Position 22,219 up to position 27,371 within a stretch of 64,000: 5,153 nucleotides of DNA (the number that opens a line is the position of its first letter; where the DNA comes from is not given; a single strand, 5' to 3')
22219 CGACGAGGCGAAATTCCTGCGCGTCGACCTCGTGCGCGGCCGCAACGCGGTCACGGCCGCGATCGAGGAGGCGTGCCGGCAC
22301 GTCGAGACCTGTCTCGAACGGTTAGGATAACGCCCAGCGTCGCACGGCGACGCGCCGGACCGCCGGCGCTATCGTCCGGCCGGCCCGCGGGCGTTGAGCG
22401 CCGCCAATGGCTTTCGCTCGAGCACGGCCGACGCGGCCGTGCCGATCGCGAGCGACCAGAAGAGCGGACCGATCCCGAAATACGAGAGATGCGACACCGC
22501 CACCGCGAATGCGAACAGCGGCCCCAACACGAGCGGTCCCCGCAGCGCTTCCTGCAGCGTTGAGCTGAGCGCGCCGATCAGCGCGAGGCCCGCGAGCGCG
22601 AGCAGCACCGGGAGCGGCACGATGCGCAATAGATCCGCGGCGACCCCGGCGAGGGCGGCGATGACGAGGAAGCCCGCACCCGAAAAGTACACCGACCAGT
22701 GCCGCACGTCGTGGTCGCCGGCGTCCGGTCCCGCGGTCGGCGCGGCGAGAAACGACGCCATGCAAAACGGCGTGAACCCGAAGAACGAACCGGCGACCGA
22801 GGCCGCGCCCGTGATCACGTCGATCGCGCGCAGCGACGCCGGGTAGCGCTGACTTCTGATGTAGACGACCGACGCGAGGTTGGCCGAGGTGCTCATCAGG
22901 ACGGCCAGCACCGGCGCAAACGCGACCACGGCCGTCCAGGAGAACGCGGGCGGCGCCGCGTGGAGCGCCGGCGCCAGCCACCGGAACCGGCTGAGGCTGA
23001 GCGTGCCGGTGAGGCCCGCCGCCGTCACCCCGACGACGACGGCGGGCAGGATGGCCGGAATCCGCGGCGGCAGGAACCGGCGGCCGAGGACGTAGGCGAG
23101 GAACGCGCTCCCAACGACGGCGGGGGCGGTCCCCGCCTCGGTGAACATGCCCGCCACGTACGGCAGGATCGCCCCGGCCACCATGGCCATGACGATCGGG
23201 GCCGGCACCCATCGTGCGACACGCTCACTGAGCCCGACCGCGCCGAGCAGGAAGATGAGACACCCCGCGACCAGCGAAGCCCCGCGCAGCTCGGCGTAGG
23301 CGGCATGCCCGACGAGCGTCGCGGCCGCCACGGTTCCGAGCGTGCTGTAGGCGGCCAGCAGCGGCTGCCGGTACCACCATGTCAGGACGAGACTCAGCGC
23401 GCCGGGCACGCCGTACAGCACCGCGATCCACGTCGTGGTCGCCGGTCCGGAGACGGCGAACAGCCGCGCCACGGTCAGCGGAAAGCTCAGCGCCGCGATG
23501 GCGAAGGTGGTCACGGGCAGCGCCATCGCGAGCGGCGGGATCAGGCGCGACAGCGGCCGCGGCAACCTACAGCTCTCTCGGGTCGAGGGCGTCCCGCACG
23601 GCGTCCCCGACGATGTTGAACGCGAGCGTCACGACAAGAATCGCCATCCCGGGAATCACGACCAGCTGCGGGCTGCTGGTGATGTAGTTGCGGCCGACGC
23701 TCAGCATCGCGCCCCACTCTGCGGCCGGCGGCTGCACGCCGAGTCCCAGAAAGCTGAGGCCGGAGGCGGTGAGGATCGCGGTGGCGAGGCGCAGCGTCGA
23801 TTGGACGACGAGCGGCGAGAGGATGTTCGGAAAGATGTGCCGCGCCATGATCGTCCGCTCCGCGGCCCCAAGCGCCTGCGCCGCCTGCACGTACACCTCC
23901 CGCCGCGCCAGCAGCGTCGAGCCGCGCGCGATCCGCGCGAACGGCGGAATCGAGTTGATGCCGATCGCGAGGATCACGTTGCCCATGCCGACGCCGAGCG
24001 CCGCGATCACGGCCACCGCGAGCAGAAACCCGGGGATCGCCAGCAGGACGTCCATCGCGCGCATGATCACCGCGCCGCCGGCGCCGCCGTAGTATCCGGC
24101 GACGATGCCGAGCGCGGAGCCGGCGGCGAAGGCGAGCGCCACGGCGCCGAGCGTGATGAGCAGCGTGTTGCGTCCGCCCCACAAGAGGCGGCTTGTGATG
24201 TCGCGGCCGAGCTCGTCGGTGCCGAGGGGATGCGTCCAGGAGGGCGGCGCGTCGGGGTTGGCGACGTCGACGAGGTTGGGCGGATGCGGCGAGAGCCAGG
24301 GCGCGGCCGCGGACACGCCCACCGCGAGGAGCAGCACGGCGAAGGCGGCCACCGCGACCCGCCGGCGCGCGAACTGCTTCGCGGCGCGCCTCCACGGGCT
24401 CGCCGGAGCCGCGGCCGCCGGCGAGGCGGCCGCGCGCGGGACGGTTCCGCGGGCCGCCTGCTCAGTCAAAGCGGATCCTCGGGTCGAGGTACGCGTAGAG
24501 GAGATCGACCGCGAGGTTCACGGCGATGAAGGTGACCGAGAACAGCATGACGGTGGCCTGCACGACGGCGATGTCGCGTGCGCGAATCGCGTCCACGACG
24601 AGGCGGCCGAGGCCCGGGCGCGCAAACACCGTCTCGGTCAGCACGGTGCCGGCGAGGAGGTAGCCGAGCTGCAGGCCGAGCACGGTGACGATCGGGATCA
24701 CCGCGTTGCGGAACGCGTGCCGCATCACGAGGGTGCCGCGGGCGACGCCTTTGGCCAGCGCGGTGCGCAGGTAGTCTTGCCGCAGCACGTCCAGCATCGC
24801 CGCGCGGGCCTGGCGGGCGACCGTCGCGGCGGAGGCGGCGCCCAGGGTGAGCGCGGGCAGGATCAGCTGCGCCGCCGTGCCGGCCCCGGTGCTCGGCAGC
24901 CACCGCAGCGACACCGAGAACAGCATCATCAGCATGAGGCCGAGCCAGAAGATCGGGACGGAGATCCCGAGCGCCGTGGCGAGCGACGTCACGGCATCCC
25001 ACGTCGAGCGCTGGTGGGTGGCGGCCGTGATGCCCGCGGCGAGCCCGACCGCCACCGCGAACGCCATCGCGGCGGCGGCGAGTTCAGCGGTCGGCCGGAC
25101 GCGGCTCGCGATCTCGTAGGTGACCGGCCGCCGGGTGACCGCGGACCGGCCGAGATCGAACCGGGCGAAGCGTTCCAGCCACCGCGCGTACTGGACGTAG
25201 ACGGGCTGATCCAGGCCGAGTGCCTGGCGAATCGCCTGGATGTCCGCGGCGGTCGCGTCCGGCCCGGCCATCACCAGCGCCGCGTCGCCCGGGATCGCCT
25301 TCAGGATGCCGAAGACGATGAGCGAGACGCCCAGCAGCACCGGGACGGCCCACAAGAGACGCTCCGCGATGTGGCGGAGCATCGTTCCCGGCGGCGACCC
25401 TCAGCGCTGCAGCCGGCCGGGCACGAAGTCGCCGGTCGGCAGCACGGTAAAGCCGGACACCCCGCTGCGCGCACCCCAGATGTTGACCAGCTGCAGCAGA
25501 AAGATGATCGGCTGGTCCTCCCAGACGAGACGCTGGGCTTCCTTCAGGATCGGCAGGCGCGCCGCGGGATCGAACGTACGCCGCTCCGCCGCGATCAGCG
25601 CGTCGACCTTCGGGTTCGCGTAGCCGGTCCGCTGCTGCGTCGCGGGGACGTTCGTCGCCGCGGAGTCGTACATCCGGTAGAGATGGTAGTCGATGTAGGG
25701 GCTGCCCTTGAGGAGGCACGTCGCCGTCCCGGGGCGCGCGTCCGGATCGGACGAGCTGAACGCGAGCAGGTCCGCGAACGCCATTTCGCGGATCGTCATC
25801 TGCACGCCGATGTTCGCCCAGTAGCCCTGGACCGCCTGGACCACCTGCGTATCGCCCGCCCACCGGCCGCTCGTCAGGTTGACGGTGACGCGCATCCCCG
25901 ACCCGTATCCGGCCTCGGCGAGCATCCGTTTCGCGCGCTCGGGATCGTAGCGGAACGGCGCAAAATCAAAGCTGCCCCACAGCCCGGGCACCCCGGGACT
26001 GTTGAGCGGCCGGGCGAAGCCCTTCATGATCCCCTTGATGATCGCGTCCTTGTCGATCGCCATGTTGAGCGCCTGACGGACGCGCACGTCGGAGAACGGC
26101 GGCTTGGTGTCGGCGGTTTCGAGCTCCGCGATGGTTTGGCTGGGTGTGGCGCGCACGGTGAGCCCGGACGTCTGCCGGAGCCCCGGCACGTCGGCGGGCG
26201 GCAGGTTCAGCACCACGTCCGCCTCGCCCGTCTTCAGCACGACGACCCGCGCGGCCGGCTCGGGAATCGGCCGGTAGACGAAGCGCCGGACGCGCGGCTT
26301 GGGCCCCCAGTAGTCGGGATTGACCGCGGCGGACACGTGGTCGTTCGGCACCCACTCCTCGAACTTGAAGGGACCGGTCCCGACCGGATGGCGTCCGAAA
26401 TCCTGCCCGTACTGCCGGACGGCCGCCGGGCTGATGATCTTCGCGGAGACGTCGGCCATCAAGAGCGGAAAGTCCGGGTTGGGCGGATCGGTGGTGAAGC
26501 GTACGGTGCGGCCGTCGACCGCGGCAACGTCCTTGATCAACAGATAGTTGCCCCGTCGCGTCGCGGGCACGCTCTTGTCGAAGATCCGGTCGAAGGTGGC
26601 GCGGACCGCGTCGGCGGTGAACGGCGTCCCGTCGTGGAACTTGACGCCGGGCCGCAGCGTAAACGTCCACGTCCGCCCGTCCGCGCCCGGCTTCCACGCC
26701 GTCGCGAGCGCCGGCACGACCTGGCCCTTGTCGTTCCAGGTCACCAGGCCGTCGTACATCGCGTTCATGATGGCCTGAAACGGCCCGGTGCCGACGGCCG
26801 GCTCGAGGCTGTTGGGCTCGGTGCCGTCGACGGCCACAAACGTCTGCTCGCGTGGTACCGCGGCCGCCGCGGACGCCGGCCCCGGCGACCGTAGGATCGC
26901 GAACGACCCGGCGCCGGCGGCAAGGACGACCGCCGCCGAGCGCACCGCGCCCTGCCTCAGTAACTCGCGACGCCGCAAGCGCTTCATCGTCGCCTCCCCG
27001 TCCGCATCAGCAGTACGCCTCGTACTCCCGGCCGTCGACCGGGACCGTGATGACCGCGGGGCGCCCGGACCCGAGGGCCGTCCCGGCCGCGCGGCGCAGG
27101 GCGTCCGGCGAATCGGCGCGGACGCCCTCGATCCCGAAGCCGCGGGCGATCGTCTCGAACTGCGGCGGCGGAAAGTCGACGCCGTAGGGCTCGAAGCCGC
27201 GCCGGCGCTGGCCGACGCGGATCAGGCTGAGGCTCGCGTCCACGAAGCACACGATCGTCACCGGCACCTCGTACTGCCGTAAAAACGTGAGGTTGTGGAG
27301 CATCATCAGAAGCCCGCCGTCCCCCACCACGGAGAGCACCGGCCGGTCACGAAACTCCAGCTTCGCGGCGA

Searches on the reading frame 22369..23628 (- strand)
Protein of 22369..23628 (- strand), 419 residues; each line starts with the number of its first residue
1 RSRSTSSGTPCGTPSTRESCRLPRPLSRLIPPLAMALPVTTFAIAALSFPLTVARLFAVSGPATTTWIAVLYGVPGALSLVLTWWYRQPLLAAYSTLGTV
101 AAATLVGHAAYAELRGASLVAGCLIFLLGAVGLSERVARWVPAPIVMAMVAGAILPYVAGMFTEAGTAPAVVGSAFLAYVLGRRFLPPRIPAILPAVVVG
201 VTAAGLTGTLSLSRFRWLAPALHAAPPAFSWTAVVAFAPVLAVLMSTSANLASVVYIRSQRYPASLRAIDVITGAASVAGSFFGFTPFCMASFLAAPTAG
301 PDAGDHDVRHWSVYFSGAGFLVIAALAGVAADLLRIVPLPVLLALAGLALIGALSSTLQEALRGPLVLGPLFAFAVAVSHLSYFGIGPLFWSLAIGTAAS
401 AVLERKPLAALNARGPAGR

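Call 59: search_protein_families(library=pfam, proteins=[window:22369-23628:-], max_evalue=0.00001)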
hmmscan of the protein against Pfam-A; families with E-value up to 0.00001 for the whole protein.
window:22369-23628:- (419 aa): 2 families
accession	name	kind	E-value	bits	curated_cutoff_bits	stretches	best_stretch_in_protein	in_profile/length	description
PF03594.19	BenE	-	6.9e-50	170.5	27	1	58-401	34-377/378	Benzoate membrane transport protein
PF16983.11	MFS_MOT1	-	3.5e-07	31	30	0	74-153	35-107/111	Molybdate transporter of MFS superfamily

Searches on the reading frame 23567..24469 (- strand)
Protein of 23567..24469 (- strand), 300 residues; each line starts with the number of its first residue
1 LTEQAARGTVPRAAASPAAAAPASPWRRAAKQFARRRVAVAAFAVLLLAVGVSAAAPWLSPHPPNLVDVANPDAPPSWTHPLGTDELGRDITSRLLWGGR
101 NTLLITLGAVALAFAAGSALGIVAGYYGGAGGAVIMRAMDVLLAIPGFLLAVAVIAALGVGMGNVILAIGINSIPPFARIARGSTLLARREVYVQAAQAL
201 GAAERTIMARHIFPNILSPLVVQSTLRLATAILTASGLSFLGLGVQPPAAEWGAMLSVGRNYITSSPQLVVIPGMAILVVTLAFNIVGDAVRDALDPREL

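Call 59: search_protein_families(library=pfam, proteins=[window:23567-24469:-], max_evalue=0.00001)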
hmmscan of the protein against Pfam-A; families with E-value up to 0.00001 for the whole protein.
window:23567-24469:- (300 aa): 2 families
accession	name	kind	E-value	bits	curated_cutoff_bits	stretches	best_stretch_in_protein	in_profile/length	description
PF00528.27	BPD_transp_1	-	2.3e-27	96.4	26.4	1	117-298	1-181/184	Binding-protein-dependent transport system inner membrane component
PF12911.12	OppC_N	-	1.7e-10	41.1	23.9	1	24-76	1-53/53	N-terminal TM domain of oligopeptide transport permease C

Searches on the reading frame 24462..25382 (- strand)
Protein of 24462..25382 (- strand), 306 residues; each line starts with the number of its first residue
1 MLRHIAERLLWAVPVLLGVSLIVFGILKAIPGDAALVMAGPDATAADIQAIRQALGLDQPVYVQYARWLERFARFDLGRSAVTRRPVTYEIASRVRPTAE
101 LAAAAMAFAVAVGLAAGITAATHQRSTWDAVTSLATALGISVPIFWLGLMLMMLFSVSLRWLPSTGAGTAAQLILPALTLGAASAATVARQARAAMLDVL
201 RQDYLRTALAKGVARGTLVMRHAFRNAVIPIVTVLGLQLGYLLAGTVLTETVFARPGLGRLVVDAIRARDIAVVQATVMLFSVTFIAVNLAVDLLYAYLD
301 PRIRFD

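Call 59: search_protein_families(library=pfam, proteins=[window:24462-25382:-], max_evalue=0.00001)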
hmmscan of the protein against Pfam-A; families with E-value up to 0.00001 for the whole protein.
window:24462-25382:- (306 aa): 2 families
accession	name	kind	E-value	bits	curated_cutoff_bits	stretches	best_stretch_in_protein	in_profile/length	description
PF00528.27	BPD_transp_1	-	3.1e-36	125.3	26.4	1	113-304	1-183/184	Binding-protein-dependent transport system inner membrane component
PF19300.4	BPD_transp_1_N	-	2.5e-14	53.9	23.8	1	1-71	1-71/114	Binding-prot-dependent transport system membrane comp, N-term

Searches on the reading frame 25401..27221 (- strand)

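Call 59: search_protein_families(library=pfam, proteins=[window:25401-27221:-], max_evalue=0.00001)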
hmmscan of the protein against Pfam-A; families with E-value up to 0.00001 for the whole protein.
window:25401-27221:- (606 aa): 1 family
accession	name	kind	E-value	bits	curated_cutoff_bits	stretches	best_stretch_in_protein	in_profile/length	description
PF00496.27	SBP_bac_5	-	3e-95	319.9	32.4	1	167-483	1-327/368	Bacterial extracellular solute-binding proteins, family 5 Middle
